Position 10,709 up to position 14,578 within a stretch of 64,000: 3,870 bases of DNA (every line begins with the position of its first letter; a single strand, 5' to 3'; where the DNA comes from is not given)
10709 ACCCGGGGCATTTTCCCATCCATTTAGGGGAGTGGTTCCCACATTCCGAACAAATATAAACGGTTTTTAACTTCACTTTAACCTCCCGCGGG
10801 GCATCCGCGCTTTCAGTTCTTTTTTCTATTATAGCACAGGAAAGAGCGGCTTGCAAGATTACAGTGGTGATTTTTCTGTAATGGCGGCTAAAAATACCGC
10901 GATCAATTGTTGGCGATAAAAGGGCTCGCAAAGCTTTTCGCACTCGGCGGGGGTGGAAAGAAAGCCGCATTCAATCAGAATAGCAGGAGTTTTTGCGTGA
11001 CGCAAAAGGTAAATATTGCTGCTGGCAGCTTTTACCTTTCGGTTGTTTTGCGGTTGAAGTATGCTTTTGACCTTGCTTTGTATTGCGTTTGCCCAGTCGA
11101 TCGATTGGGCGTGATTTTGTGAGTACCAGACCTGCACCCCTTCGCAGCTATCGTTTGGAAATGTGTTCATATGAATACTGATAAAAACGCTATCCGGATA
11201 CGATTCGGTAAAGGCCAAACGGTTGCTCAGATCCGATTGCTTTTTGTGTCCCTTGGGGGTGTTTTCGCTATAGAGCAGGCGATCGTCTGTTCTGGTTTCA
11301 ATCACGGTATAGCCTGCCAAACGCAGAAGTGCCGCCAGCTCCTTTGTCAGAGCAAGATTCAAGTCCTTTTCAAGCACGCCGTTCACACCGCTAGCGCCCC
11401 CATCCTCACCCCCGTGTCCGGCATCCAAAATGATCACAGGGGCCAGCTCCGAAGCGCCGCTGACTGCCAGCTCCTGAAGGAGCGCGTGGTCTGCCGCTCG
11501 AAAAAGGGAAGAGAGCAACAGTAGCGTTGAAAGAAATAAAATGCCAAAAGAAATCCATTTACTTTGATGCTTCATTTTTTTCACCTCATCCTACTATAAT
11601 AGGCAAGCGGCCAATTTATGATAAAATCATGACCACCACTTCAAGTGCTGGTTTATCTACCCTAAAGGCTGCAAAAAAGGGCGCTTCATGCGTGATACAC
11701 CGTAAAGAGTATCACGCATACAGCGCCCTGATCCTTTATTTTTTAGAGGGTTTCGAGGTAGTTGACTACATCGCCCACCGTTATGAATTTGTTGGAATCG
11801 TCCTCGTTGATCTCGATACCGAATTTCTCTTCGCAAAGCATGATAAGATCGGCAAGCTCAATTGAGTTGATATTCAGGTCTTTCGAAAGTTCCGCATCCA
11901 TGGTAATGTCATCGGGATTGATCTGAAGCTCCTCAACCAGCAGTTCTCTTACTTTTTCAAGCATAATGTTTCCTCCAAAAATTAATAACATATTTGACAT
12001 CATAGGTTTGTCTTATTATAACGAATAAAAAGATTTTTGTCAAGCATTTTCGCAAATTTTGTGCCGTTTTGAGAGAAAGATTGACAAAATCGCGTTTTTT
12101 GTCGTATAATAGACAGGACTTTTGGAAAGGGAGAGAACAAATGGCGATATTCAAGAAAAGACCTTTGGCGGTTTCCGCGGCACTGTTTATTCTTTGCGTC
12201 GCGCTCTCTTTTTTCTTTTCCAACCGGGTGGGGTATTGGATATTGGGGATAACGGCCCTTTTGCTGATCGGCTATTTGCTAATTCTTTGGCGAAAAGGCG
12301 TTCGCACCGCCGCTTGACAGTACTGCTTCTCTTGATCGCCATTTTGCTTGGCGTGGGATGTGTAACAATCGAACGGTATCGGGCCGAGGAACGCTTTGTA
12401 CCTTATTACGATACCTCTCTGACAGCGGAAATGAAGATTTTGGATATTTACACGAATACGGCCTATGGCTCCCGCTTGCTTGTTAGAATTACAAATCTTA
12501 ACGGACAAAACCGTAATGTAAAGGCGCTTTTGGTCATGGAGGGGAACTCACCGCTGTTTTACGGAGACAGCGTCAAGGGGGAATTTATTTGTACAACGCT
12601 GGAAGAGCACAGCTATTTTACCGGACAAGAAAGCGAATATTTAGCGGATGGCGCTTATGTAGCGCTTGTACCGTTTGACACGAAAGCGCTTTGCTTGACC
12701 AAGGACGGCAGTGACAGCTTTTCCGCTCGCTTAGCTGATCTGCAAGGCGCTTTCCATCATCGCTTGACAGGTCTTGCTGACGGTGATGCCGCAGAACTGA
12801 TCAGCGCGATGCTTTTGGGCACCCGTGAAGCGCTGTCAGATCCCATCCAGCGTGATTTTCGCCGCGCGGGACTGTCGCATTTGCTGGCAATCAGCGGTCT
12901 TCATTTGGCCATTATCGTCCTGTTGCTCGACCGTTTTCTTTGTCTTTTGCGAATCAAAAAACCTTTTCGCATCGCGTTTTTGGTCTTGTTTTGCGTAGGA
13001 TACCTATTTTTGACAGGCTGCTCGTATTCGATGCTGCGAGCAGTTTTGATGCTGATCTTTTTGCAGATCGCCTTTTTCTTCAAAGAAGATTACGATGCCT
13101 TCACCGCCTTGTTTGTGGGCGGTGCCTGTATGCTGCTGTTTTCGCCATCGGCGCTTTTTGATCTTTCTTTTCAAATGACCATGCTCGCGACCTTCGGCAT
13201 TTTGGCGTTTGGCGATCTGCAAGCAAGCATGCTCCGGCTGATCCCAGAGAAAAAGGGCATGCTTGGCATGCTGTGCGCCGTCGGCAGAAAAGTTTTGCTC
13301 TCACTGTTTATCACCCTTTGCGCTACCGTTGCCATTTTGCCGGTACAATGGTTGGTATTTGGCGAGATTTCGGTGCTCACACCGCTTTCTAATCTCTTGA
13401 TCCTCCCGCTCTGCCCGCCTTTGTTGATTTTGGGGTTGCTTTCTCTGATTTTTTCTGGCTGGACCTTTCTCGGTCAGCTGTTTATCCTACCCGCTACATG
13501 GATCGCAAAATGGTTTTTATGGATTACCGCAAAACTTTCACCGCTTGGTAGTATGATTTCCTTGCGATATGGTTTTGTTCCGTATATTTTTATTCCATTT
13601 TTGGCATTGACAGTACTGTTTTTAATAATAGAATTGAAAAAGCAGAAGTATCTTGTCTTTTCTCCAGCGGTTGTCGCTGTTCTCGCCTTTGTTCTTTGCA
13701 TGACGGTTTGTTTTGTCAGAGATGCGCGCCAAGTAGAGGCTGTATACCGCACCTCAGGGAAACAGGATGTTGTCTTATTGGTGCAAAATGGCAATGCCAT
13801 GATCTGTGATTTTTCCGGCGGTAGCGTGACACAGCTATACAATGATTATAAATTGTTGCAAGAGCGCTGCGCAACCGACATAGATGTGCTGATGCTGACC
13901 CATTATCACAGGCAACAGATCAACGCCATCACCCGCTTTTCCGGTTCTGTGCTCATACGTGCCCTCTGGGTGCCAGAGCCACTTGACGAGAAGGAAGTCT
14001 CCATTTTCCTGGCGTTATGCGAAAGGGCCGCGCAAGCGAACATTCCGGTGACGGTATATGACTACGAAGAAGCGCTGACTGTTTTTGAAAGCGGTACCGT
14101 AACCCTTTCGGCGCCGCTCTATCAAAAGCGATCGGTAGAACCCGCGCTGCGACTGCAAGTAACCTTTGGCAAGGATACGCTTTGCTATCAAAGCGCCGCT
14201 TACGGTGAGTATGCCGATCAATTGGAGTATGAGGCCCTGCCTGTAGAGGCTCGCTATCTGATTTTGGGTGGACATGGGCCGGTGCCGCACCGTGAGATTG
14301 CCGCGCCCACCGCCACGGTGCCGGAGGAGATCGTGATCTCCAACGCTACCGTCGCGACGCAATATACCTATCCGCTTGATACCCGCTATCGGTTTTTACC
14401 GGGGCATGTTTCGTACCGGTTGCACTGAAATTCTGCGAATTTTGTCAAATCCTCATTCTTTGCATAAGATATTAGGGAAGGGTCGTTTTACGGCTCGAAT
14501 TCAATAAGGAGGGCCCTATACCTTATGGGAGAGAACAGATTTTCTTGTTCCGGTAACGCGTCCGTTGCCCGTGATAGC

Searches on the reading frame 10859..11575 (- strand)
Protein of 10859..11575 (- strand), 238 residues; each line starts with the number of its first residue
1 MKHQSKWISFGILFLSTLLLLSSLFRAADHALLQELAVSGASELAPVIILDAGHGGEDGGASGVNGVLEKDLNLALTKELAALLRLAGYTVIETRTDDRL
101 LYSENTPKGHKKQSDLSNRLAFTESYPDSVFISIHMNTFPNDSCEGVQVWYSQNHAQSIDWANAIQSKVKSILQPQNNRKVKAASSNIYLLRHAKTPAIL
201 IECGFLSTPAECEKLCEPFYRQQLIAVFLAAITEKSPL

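Call 70: search_protein_families(library=ncbifam, proteins=[window:10859-11575:-], max_evalue=0.01)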
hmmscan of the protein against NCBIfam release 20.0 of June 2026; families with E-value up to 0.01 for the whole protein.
window:10859-11575:- (238 aa): 6 families
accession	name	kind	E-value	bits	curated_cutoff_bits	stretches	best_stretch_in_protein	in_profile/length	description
TIGR02883.1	spore_cwlD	equivalog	1.7e-54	184.8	221.55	1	47-232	2-186/189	N-acetylmuramoyl-L-alanine amidase CwlD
NF007751.0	PRK10431.1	equivalog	8.6e-14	50.9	532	1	46-166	192-300/445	N-acetylmuramoyl-L-alanine amidase AmiB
NF038267.1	amidase_AmiC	exception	1.2e-12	47.2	700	1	47-150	188-279/407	N-acetylmuramoyl-L-alanine amidase AmiC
NF007652.1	PRK10319.1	equivalog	2e-12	47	400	1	45-159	57-159/291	N-acetylmuramoyl-L-alanine amidase AmiA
NF050040.1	horm_taper_TftA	equivalog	3.7e-05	22.6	500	1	48-212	4-162/450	hormogonium tapered terminus morphoprotein TftA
NF038140.1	amidase_Rv3717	exception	5.7e-05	22.6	335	1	58-226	56-221/233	Rv3717 family N-acetylmuramoyl-L-alanine amidase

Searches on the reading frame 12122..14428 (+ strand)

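Call 23: search_protein_families(library=pfam, proteins=[window:12122-14428:+], max_evalue=0.001)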
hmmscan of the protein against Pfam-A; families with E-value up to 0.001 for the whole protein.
window:12122-14428:+ (768 aa): 1 family
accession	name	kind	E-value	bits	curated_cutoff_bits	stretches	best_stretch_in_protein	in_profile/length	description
PF03772.21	Competence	-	8.2e-48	163.5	23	1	230-503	1-265/270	Competence protein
